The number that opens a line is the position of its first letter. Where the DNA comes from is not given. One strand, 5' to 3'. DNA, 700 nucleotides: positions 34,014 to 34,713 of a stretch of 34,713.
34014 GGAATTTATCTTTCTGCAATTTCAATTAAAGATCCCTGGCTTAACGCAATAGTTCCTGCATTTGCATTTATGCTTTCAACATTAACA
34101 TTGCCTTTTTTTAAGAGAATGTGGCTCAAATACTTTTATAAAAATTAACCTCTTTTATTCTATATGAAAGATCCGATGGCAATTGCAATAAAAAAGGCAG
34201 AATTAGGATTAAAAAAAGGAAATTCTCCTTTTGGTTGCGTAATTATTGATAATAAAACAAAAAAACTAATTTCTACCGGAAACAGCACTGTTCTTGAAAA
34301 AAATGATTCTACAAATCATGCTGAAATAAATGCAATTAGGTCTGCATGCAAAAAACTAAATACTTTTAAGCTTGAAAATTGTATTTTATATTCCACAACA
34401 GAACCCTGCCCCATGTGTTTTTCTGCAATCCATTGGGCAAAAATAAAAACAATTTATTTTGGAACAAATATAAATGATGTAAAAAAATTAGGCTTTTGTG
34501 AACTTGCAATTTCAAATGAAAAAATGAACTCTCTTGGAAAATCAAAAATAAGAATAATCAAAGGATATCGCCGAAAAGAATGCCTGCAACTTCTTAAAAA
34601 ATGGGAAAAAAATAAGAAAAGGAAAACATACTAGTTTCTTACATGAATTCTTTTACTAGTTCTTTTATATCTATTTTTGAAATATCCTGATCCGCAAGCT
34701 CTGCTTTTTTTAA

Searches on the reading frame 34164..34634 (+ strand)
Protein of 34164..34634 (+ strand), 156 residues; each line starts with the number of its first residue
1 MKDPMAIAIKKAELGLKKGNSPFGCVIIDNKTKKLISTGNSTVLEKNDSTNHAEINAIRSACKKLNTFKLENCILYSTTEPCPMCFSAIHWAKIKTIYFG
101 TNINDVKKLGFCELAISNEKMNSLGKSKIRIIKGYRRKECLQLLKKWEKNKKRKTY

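Call 3: search_protein_families(library=pfam, proteins=[window:34164-34634:+], max_evalue=0.01)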
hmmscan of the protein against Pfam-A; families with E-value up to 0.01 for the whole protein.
window:34164-34634:+ (156 aa): 7 families
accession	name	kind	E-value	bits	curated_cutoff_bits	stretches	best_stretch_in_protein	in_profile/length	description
PF00383.29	dCMP_cyt_deam_1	-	1.8e-26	92.4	25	1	5-101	8-102/102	Cytidine and deoxycytidylate deaminase zinc-binding region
PF14437.12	MafB19-deam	-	9.3e-22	77.9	27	1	5-106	7-106/142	MafB19-like deaminase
PF18750.7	SNAD4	-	0.00014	22.3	27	1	25-90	9-72/130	Secreted Novel AID/APOBEC-like Deaminase 4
PF14439.12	Bd3614-deam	-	0.0016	18.9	38.5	1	46-92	30-78/113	Bd3614-like deaminase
PF18785.7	Inv-AAD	-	0.0044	17.3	26.5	1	24-87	1-68/129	Invertebrate-AID/APOBEC-deaminase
PF08210.17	APOBEC_N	-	0.0048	17.4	25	1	23-90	18-86/170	APOBEC-like N-terminal domain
PF18778.7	NAD1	-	0.0086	16.6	27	0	23-90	25-91/175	Novel AID APOBEC clade 1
